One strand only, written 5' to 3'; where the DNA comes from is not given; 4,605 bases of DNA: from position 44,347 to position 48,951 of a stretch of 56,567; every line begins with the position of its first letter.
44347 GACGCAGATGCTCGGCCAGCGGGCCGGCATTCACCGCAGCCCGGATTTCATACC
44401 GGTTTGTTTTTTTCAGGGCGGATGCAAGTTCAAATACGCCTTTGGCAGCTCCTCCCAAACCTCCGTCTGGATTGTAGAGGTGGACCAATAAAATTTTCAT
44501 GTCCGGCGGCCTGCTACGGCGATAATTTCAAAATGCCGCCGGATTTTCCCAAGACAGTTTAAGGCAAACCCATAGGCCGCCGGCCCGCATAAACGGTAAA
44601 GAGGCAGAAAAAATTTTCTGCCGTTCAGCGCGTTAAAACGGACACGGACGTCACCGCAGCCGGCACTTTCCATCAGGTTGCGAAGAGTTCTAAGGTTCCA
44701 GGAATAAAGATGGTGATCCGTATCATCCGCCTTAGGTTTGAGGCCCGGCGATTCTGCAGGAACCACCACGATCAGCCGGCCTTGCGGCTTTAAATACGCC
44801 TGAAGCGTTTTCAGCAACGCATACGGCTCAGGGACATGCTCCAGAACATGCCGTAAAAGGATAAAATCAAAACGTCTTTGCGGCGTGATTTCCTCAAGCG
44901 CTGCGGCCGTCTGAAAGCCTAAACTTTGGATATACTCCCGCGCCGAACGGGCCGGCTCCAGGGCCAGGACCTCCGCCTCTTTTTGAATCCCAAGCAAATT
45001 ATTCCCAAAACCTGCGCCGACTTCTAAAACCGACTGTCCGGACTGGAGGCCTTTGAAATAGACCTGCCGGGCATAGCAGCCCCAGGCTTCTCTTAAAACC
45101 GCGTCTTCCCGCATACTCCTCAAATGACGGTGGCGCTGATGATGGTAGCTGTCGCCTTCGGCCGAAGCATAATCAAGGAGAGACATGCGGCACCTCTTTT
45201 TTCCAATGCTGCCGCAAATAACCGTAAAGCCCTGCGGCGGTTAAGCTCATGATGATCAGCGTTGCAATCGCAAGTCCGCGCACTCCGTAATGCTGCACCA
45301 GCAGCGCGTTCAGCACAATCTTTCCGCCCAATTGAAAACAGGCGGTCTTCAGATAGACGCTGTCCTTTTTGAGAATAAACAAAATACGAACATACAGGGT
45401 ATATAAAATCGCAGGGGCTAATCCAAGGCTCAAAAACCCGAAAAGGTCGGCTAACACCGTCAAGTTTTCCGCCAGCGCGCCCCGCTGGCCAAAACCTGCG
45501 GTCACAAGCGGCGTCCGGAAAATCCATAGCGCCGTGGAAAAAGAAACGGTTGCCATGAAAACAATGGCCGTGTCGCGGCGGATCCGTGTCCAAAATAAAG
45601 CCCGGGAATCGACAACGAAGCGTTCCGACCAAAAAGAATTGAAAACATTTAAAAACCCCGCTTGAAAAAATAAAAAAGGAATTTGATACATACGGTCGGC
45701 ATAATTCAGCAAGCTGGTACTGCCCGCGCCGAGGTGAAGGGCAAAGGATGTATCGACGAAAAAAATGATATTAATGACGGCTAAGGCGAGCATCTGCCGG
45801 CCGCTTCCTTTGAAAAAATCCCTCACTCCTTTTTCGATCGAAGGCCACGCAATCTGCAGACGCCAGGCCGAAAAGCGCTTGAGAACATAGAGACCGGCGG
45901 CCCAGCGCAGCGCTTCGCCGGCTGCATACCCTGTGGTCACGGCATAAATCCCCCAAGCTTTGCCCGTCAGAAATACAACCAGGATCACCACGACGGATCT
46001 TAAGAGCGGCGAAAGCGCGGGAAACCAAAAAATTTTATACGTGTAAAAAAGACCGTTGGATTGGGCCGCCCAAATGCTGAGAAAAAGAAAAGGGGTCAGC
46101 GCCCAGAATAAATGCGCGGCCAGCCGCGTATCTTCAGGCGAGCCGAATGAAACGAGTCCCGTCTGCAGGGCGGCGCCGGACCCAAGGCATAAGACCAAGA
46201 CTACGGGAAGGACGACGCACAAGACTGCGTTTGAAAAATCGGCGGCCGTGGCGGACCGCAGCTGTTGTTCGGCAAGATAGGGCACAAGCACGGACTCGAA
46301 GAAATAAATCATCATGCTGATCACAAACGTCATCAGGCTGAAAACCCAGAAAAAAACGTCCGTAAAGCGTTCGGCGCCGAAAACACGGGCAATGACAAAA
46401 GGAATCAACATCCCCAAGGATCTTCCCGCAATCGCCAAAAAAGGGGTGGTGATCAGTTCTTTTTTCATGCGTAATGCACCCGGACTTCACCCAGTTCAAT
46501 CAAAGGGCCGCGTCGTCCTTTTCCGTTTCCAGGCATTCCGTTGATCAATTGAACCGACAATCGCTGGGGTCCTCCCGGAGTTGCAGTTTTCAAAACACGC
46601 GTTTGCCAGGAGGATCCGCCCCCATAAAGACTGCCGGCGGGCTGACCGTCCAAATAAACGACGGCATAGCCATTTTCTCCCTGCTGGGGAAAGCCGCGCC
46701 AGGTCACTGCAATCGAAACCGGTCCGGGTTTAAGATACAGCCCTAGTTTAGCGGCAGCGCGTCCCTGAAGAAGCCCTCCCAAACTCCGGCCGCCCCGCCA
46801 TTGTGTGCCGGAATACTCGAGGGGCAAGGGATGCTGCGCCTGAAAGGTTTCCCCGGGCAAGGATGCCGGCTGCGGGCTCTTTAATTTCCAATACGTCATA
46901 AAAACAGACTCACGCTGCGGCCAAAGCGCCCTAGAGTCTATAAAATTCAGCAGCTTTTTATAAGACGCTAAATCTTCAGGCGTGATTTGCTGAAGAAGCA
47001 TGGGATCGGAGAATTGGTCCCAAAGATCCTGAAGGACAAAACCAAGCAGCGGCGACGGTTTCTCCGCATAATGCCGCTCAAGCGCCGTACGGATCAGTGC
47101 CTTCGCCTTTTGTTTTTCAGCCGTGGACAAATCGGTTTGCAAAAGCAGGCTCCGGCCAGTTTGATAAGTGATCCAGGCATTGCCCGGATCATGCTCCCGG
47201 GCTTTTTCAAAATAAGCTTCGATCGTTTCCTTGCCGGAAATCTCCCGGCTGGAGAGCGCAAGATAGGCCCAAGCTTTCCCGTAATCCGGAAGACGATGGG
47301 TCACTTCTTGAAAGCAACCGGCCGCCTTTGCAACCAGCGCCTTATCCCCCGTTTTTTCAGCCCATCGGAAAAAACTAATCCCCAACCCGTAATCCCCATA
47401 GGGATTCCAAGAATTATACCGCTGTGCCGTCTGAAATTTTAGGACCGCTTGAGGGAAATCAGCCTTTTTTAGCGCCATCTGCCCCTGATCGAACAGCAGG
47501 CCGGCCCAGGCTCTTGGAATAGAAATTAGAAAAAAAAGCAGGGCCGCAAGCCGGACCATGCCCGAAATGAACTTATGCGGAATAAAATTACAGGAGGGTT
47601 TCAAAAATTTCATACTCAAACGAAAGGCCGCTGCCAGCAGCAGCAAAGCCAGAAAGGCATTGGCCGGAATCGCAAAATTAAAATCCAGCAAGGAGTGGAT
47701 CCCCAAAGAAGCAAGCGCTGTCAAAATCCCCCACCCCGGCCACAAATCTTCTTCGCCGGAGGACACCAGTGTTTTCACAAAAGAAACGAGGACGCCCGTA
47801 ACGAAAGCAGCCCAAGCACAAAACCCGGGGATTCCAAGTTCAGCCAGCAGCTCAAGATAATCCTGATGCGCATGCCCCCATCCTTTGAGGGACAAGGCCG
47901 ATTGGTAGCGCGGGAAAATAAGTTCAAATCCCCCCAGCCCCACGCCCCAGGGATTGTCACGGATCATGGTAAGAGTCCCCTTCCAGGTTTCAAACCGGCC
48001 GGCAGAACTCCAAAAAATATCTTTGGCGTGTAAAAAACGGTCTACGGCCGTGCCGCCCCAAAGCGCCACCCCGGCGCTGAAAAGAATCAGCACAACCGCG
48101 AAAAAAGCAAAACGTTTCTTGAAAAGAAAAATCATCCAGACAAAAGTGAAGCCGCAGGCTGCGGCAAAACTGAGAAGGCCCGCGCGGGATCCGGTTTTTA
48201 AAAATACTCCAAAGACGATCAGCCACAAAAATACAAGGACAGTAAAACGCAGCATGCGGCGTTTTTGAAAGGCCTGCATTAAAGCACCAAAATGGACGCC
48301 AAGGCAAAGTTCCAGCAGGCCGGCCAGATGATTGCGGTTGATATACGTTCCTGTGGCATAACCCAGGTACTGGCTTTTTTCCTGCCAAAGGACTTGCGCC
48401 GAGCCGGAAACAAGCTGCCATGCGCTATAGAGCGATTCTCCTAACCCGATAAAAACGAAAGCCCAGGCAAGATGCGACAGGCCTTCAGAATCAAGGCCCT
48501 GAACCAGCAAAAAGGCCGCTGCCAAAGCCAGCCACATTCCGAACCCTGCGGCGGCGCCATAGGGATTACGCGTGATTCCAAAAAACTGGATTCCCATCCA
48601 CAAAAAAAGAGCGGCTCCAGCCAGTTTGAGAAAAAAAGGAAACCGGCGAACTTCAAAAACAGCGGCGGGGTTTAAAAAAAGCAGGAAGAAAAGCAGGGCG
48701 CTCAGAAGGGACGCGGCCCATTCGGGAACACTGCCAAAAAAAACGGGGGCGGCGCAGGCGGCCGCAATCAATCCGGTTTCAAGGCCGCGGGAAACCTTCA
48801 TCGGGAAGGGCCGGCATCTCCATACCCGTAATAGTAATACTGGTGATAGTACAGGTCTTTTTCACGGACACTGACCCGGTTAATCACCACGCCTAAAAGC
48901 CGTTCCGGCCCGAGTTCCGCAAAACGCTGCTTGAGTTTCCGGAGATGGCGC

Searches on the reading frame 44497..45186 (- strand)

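Call 8: search_protein_families(library=pfam, proteins=[window:44497-45186:-], max_evalue=0.001)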
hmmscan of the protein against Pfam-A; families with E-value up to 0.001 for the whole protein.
window:44497-45186:- (229 aa): 6 families
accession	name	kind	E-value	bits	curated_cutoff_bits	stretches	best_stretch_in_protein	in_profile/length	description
PF13489.12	Methyltransf_23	-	9.2e-21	74.7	27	1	45-177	18-159/164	Methyltransferase domain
PF08242.18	Methyltransf_12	-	8.5e-10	39.7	30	1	54-138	1-98/98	Methyltransferase domain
PF08241.18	Methyltransf_11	-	4.2e-09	37.4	21.2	1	54-140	1-95/95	Methyltransferase domain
PF13847.12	Methyltransf_31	-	5.5e-07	29.8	27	1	59-144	13-113/145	Methyltransferase domain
PF13649.12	Methyltransf_25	-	1.1e-06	29.6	27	1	53-136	1-97/97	Methyltransferase domain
PF05219.18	DREV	-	1.8e-05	24.5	26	1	49-141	94-187/265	DREV methyltransferase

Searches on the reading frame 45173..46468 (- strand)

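Call 8: search_protein_families(library=pfam, proteins=[window:45173-46468:-], max_evalue=0.001)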
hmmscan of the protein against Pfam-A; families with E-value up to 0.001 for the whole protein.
window:45173-46468:- (431 aa): 1 family
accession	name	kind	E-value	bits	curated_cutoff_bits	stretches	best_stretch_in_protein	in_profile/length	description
PF03023.19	MurJ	-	7.6e-37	127.4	27.4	1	26-424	1-405/451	Lipid II flippase MurJ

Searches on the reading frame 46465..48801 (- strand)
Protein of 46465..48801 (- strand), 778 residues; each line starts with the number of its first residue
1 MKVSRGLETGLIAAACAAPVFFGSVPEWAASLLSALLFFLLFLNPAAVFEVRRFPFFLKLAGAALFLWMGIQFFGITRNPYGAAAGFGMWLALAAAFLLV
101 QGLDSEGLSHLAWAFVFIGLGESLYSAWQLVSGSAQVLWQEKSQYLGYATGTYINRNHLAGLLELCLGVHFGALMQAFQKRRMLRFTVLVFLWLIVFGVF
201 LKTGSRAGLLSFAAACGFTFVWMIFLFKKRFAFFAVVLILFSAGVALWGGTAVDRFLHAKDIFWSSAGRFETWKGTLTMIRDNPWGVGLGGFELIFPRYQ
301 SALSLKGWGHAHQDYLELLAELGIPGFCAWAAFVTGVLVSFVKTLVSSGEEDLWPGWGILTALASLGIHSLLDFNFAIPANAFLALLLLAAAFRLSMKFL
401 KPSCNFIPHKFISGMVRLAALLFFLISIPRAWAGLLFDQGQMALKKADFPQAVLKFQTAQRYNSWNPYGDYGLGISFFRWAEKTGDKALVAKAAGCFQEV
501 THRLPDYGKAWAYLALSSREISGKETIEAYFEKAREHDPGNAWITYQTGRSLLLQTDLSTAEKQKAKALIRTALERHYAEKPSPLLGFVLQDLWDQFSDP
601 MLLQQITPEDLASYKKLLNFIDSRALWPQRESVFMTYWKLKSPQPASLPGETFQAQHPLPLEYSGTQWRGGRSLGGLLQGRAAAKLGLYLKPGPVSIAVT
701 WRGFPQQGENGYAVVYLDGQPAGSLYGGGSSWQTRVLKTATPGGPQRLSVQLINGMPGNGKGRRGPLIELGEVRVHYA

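Call 8: search_protein_families(library=pfam, proteins=[window:46465-48801:-], max_evalue=0.001)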
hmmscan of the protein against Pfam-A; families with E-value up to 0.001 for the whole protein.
window:46465-48801:- (778 aa): 1 family
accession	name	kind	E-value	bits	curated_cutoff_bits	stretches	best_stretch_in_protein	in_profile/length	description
PF04932.20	Wzy_C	-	2.2e-21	76.6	31.7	1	192-330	3-148/149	O-Antigen ligase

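Call 69: search_protein_families(library=ncbifam, proteins=[window:46465-48801:-], max_evalue=0.01)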
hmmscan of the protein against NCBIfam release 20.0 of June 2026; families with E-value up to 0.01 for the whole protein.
window:46465-48801:- (778 aa): 1 family
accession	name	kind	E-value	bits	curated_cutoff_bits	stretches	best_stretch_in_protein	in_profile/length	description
NF008520.0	PRK11447.1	equivalog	0.0056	14.5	858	0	426-474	346-392/1157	cellulose synthase complex outer membrane protein BcsC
